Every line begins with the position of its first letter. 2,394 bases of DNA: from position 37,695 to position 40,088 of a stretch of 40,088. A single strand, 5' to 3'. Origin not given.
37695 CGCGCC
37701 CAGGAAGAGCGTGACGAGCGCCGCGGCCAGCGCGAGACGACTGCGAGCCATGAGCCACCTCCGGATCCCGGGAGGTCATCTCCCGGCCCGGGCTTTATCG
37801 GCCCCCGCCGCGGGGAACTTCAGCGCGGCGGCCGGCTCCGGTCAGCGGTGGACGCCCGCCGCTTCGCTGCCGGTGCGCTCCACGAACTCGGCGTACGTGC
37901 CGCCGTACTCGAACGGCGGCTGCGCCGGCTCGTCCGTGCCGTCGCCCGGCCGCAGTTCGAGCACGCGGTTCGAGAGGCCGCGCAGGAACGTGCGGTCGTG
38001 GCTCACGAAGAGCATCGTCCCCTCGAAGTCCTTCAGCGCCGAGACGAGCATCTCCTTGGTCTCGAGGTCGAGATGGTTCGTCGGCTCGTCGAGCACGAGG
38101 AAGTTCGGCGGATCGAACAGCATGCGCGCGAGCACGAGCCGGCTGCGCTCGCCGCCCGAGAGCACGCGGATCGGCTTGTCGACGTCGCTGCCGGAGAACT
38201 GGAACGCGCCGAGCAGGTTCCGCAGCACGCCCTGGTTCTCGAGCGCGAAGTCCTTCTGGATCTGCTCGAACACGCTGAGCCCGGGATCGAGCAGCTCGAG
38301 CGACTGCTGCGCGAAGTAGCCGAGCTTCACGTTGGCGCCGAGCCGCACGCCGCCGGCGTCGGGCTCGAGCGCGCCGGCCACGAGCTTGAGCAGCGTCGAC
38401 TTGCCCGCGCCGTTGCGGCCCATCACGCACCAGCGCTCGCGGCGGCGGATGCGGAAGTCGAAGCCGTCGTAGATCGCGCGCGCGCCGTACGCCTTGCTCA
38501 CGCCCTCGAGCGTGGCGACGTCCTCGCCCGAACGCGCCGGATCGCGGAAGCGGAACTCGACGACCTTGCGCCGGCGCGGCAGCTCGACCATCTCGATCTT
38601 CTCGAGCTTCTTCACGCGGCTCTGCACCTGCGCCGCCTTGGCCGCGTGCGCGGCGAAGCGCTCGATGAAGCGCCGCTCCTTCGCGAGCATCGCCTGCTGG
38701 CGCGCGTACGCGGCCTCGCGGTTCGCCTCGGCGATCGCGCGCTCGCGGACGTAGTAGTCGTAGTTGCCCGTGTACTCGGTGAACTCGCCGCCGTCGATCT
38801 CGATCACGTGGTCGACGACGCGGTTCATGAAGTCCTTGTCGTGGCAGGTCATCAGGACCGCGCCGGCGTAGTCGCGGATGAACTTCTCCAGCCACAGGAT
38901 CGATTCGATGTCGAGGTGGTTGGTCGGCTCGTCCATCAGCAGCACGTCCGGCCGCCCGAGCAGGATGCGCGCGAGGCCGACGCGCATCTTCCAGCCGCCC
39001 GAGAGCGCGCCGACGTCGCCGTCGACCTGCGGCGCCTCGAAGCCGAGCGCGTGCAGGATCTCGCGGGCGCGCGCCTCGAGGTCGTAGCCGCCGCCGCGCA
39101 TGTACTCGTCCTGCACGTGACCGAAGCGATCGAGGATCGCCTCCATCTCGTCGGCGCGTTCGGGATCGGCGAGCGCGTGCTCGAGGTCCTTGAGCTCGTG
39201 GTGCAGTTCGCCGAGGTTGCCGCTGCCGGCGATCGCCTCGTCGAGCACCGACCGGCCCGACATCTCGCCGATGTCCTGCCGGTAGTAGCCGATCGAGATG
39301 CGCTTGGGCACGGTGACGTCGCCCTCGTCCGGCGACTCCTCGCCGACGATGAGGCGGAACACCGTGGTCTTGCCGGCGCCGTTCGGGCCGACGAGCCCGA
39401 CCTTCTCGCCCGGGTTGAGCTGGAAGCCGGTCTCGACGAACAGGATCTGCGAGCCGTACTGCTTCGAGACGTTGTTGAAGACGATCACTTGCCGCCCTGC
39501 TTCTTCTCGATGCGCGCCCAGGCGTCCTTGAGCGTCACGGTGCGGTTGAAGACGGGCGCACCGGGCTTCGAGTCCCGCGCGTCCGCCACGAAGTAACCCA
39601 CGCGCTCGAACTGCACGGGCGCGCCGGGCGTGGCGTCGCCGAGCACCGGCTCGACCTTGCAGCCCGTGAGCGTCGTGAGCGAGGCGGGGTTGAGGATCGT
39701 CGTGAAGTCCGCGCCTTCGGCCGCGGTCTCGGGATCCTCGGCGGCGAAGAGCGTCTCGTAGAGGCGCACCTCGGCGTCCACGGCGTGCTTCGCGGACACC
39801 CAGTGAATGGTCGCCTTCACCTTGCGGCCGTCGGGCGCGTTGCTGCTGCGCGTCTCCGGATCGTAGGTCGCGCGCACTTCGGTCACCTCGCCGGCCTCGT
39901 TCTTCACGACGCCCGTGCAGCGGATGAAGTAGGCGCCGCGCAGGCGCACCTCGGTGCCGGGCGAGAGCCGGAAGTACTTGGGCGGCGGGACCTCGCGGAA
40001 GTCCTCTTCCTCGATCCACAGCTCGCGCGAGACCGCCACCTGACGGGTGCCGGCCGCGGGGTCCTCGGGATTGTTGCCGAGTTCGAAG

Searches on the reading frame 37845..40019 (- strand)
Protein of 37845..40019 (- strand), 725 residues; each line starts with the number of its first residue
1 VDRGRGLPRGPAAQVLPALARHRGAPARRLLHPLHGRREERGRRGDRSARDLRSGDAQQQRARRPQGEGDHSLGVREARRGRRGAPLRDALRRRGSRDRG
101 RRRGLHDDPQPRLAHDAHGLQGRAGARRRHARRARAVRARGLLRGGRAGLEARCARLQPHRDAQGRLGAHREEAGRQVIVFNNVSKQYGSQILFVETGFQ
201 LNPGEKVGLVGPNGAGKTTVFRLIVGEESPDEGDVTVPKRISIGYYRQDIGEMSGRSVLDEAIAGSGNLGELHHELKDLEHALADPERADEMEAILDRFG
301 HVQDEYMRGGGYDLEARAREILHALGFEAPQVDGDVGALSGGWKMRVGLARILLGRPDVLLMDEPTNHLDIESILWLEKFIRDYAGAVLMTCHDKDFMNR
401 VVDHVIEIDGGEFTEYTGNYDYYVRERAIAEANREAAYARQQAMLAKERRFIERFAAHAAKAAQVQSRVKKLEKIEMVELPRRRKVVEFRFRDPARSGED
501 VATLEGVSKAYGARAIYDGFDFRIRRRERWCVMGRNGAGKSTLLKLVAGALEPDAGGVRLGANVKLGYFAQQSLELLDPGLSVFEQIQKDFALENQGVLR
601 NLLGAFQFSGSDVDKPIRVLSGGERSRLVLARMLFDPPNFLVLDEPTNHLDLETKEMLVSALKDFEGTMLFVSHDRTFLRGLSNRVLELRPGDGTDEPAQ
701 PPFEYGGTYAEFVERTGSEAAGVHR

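Call 63: search_protein_families(library=pfam, proteins=[window:37845-40019:-], max_evalue=0.01)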
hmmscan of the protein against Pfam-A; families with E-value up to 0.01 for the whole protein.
window:37845-40019:- (725 aa): 14 families
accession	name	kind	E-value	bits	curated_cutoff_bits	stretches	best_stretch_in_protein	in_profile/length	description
PF00005.33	ABC_tran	-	1.1e-50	172.2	25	2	199-367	6-137/137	ABC transporter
PF12848.13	ABC_tran_Xtn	-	1.7e-25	89.4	25.9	1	406-487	1-83/85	ABC transporter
PF13304.12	AAA_21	-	7.2e-13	49.7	27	1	208-225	3-20/304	AAA domain, putative AbiEii toxin, Type IV TA system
PF02463.25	SMC_N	-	1.4e-08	34.9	40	0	619-680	136-203/220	RecF/RecN/SMC N terminal domain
PF13555.12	AAA_29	-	1.3e-06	28.5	27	1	517-544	12-39/61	P-loop containing region of AAA domain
PF13476.12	AAA_23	-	6.3e-06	27.4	27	0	208-224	23-39/201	AAA domain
PF13401.12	AAA_22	-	0.00022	22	27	0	531-555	9-36/130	AAA domain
PF13604.12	AAA_30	-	0.00029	21.1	27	0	531-564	22-47/191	AAA domain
PF13191.12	AAA_16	-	0.00036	21.5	32.6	0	531-644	28-139/167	AAA ATPase domain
PF00004.35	AAA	-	0.0013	19.6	21.2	0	209-227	3-21/131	ATPase family associated with various cellular activities (AAA)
PF01926.29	MMR_HSR1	-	0.0015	19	21.9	0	531-550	3-22/113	50S ribosome-binding GTPase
PF03193.22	RsgA_GTPase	-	0.0031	17.8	30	0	529-557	108-136/174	RsgA GTPase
PF25199.1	nSTAND_NTPase5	-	0.005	17.1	34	0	527-552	41-66/145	Novel STAND NTPase 5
PF13166.12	AAA_13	-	0.0058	15.8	36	0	531-548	20-37/713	AAA domain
